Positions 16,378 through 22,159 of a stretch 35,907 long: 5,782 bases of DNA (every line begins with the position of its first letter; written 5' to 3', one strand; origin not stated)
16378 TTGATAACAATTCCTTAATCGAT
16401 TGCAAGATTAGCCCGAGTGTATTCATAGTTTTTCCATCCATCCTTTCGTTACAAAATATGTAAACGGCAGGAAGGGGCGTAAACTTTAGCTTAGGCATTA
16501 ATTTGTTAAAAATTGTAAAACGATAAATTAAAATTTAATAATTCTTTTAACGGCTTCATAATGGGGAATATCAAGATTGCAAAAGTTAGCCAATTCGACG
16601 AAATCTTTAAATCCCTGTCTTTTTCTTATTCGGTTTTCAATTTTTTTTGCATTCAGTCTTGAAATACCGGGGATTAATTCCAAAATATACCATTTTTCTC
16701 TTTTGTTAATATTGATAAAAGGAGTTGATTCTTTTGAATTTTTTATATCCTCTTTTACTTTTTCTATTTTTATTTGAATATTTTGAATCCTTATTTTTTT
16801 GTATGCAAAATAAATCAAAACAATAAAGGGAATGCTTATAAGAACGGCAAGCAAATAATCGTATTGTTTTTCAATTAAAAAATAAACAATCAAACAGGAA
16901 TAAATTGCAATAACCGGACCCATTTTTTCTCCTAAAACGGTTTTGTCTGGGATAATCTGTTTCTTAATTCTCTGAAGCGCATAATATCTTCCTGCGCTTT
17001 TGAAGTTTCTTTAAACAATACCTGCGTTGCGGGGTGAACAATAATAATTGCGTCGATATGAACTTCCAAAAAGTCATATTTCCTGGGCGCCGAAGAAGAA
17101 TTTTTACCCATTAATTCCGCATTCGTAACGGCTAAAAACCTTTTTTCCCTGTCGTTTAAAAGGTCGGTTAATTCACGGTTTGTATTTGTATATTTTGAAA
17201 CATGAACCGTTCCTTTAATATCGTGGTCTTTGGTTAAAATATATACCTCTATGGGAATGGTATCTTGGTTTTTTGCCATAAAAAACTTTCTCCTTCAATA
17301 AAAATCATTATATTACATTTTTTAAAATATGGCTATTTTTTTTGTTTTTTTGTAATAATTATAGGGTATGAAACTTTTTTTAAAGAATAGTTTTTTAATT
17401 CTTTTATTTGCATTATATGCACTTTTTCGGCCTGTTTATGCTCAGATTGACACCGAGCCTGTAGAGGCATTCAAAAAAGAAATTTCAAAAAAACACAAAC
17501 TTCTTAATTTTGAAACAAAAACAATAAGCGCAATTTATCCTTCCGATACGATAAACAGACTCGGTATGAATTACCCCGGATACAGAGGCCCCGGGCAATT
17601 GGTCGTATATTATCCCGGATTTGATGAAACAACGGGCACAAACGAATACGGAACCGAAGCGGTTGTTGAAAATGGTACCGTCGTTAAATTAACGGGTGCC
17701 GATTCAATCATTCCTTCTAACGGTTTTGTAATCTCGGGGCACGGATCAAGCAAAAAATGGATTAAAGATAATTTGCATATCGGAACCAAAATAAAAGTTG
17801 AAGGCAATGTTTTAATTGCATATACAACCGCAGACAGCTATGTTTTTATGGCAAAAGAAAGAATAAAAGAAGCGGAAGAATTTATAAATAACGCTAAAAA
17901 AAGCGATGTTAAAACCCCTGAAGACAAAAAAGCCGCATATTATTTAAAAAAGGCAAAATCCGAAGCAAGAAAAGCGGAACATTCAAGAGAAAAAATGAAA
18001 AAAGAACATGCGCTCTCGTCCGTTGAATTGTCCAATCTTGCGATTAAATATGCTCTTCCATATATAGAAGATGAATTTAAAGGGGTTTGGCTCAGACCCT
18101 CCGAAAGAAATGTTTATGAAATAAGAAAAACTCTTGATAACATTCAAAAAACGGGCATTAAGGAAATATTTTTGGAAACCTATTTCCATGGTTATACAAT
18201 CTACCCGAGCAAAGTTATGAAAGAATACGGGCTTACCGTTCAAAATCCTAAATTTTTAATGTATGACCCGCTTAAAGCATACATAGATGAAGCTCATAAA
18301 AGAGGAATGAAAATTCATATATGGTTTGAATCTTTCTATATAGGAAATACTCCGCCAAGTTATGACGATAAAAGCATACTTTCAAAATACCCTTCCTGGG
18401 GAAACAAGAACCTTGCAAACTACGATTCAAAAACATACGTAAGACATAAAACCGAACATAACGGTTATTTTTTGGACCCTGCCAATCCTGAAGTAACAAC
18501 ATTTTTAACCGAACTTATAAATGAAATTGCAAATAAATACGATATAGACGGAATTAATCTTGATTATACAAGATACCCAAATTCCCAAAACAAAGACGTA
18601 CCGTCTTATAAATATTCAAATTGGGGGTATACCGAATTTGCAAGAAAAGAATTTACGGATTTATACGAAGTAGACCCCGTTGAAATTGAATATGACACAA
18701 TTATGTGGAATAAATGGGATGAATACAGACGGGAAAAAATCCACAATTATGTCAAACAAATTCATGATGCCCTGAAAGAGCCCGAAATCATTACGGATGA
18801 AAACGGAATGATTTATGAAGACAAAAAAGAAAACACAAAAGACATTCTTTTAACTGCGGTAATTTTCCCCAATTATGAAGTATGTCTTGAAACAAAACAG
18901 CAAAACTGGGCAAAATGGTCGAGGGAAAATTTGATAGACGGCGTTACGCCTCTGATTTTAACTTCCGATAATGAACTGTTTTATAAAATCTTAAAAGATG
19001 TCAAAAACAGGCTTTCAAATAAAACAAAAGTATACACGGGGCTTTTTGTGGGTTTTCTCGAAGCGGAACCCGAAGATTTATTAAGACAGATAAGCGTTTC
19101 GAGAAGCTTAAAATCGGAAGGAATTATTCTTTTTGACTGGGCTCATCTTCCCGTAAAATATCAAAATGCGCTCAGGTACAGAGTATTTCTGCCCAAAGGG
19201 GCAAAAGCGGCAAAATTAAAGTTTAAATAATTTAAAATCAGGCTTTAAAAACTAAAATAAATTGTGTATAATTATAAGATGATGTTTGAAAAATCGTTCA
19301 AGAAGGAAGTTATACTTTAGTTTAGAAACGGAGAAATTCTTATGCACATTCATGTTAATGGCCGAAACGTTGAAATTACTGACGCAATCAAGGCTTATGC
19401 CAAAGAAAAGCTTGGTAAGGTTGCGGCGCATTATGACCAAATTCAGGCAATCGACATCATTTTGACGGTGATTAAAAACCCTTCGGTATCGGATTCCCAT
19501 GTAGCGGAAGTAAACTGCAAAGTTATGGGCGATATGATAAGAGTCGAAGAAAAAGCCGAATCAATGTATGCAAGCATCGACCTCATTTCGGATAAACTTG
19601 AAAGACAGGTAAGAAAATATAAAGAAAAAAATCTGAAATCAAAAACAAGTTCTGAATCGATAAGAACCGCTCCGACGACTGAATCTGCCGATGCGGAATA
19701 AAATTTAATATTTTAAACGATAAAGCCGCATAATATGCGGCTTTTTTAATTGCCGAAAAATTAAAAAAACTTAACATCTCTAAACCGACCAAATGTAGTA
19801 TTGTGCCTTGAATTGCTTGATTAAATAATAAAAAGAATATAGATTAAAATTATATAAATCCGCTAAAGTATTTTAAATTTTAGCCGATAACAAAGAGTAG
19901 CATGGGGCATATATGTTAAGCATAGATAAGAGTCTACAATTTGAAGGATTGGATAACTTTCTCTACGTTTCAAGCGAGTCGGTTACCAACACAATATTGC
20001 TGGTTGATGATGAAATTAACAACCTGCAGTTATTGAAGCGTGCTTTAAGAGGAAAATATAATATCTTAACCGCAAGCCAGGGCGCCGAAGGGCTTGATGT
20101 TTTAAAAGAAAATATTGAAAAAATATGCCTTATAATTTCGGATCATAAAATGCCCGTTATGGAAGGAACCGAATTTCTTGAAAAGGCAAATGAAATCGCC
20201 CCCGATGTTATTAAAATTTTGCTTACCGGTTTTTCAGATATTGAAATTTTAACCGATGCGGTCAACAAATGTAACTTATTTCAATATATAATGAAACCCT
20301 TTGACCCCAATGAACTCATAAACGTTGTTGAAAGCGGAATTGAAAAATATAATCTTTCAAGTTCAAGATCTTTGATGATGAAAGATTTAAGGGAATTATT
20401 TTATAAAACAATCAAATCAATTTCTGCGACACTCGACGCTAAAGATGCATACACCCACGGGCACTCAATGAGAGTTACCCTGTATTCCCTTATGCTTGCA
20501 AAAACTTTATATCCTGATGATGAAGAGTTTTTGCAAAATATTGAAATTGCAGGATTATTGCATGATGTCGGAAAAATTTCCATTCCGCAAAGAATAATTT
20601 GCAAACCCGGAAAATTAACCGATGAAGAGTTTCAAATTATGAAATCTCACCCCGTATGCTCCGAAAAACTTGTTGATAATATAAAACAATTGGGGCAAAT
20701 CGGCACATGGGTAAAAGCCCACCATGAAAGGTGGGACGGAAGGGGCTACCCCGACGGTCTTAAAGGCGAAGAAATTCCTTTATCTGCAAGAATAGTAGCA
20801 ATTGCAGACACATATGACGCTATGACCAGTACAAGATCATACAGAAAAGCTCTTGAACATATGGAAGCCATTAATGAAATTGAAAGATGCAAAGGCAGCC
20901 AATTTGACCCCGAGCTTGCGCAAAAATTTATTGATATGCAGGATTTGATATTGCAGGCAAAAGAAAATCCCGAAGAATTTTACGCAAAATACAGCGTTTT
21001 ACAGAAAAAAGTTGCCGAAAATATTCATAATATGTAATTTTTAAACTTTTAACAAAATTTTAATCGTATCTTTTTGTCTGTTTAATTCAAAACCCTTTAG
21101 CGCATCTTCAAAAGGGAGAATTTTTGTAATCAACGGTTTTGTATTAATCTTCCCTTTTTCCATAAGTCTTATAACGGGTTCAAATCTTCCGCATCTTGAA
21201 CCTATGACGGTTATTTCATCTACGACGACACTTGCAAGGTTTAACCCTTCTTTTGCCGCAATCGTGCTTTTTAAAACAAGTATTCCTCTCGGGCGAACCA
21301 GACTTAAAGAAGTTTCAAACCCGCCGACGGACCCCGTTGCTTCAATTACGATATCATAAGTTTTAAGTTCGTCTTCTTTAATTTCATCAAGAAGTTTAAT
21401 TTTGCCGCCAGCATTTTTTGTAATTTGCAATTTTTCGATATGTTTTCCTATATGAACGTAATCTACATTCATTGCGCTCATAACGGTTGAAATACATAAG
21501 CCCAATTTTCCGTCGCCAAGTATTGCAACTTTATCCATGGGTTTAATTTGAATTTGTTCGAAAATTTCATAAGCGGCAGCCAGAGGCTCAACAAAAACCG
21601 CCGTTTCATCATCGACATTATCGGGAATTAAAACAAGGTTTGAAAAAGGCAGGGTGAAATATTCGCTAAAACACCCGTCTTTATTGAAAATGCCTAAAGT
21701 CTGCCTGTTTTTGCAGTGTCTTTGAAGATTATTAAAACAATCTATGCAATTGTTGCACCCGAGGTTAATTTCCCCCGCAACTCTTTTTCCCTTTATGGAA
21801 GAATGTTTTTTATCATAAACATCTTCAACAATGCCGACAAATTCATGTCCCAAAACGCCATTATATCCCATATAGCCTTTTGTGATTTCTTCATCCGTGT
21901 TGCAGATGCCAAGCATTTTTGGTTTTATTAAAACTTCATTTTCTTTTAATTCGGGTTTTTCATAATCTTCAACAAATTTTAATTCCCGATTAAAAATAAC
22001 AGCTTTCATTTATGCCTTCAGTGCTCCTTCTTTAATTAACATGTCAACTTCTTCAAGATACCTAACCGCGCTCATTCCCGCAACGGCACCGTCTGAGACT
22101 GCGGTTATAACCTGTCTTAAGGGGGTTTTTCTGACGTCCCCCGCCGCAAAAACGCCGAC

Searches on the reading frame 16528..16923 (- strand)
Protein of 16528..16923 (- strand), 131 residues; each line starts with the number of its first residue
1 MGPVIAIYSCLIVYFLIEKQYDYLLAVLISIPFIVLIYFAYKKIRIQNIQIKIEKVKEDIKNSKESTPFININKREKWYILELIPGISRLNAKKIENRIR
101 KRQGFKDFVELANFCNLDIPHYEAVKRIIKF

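Call 5: search_protein_families(library=pfam, proteins=[window:16528-16923:-], max_evalue=1)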
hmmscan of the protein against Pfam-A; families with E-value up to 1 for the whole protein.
window:16528-16923:- (131 aa): 5 families
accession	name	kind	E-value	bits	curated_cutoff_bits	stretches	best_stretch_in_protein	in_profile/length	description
PF02472.21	ExbD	-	0.12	12.8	25.4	0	28-80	13-67/128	Biopolymer transport protein ExbD/TolR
PF12666.12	PrgI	-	0.13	13.3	27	1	5-56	27-81/91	PrgI family protein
PF02371.22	Transposase_20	-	0.16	12.8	21.3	1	80-121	3-44/87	Transposase IS116/IS110/IS902 family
PF04930.20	FUN14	-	0.3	12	22.5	1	24-77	21-70/92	FUN14 family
PF07331.16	TctB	-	0.4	11.3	29.1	1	3-43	91-130/137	Tripartite tricarboxylate transporter TctB family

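Call 20: search_protein_families(library=ncbifam, proteins=[window:16528-16923:-], max_evalue=0.1)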
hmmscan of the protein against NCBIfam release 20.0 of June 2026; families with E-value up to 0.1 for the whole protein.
window:16528-16923:- (131 aa): 3 families
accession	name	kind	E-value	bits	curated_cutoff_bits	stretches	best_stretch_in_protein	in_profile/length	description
NF045846.1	MSC0882_dom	subfamily_domain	0.0034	16.6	60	1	6-70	24-96/244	MSC_0882 family membrane protein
NF038283.1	viperin_w_prok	equivalog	0.029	13.6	180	1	42-112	145-213/281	viperin family antiviral radical SAM protein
TIGR00367.1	TIGR00367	hypoth_equivalog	0.085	11.9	179.65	1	7-71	111-173/312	calcium/sodium antiporter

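Call 69: search_protein_families(library=padloc, proteins=[window:16528-16923:-], max_evalue=0.01)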
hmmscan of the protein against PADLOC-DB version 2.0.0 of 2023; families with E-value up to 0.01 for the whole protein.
window:16528-16923:- (131 aa): 1 family
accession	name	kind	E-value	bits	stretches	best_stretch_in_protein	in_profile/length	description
PDLC02904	pVip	-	0.0012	16.4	1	41-113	133-198/262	Viperins associated with kinases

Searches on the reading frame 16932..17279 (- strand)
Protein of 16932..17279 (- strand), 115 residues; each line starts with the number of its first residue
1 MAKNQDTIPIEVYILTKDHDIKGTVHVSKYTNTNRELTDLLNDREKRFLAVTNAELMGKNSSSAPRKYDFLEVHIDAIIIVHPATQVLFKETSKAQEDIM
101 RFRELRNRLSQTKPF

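Call 5: search_protein_families(library=pfam, proteins=[window:16932-17279:-], max_evalue=1)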
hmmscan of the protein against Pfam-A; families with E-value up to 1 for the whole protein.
window:16932-17279:- (115 aa): 3 families
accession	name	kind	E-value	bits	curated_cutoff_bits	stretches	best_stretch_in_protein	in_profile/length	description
PF20660.2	DUF6812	-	9.8e-12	45.1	27.1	1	21-78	2-53/53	Family of unknown function (DUF6812)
PF02262.21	Cbl_N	-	0.038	14.4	25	1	37-103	34-98/125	CBL proto-oncogene N-terminal domain 1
PF13344.12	Hydrolase_6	-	0.078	13.5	27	1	20-86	4-69/101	Haloacid dehalogenase-like hydrolase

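Call 20: search_protein_families(library=ncbifam, proteins=[window:16932-17279:-], max_evalue=0.1)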
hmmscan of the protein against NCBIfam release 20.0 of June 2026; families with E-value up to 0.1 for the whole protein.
window:16932-17279:- (115 aa): 0 families

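Call 69: search_protein_families(library=padloc, proteins=[window:16932-17279:-], max_evalue=0.01)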
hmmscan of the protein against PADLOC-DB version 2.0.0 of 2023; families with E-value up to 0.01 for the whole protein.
window:16932-17279:- (115 aa): 0 families

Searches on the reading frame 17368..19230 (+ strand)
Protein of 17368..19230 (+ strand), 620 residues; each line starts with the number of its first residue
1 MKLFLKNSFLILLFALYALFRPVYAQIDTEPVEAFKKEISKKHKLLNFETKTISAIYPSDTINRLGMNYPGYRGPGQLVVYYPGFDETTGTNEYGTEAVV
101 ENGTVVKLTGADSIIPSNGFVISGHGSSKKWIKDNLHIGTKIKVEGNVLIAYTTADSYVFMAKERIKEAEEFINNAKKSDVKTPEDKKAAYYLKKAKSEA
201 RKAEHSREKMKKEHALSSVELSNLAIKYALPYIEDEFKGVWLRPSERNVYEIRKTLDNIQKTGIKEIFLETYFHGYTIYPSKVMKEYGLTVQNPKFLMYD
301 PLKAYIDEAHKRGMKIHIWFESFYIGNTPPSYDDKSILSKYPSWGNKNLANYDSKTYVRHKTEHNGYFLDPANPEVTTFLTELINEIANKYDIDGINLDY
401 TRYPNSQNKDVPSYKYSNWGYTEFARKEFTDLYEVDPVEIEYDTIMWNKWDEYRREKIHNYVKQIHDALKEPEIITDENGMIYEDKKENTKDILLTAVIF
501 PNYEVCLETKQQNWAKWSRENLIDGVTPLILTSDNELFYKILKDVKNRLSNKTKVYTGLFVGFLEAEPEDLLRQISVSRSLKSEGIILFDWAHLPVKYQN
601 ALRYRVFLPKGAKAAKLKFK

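Call 5: search_protein_families(library=pfam, proteins=[window:17368-19230:+], max_evalue=1)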
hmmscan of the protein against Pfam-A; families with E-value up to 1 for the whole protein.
window:17368-19230:+ (620 aa): 7 families
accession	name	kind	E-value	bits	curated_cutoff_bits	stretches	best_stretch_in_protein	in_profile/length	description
PF02638.21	GHL10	-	9.1e-30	104.3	27.9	1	237-562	2-293/311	Glycosyl hydrolase-like 10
PF02065.24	Melibiase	-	1.3e-05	24.8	27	1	298-404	102-195/347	Melibiase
PF14871.12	GHL6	-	6.6e-05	23.6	35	1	272-399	23-131/132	Hypothetical glycosyl hydrolase 6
PF01055.32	Glyco_hydro_31_2nd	-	9.5e-05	22.3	23.5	1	282-442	52-181/328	Glycosyl hydrolases family 31 TIM-barrel domain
PF13200.12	DUF4015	-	0.00036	20.2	27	1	254-471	17-185/313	Putative glycosyl hydrolase domain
PF16373.10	DUF4985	-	0.024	15.5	39.3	1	546-595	56-104/114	Domain of unknown function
PF15103.11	G0-G1_switch_2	-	0.095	13.6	27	1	142-215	33-104/105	G0/G1 switch protein 2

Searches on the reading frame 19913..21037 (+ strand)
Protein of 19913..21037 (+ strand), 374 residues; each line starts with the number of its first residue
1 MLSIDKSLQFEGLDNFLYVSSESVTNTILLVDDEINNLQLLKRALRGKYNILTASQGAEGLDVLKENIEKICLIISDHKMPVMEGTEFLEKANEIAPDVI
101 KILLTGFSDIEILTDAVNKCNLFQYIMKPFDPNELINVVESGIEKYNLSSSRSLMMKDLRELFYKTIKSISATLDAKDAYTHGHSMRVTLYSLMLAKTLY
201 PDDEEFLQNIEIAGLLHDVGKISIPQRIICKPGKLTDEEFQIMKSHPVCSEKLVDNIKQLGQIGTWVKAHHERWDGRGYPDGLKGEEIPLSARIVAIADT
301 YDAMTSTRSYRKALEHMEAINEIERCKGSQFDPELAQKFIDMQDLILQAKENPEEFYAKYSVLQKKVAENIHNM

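Call 15: search_protein_families(library=pfam, proteins=[window:19913-21037:+], max_evalue=0.001)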
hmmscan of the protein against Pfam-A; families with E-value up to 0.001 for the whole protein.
window:19913-21037:+ (374 aa): 3 families
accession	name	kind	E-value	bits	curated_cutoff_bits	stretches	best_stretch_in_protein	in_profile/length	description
PF13487.12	HD_5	-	3.3e-41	141.3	27.2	1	172-335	5-170/170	HD domain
PF01966.28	HD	-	1e-21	77.8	22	1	183-304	3-116/116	HD domain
PF00072.30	Response_reg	-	7.5e-17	61.9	30.2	1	28-139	1-110/111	Response regulator receiver domain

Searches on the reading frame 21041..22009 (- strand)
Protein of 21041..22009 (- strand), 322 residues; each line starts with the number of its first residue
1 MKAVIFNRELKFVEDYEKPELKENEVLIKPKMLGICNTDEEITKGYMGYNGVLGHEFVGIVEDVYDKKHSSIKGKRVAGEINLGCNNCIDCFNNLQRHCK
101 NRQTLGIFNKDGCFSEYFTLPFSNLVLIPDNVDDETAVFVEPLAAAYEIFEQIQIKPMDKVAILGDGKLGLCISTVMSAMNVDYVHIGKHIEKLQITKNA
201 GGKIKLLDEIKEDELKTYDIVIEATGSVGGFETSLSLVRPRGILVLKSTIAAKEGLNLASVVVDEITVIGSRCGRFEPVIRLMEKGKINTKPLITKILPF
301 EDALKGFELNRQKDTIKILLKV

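Call 16: search_protein_families(library=pfam, proteins=[window:21041-22009:-], max_evalue=0.001)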
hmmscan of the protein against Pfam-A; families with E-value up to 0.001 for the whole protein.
window:21041-22009:- (322 aa): 4 families
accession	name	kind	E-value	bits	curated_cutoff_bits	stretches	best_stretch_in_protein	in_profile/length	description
PF08240.17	ADH_N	-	8.7e-20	71.4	23.5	1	23-130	2-104/104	Alcohol dehydrogenase GroES-like domain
PF16912.11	Glu_dehyd_C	-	2.3e-08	34.2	34.9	1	147-320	21-209/211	Glucose dehydrogenase C-terminus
PF00107.32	ADH_zinc_N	-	7.6e-08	32.8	31.8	1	205-283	45-127/129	Zinc-binding dehydrogenase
PF13602.12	ADH_zinc_N_2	-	0.00095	20.5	27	0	216-313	22-126/134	Zinc-binding dehydrogenase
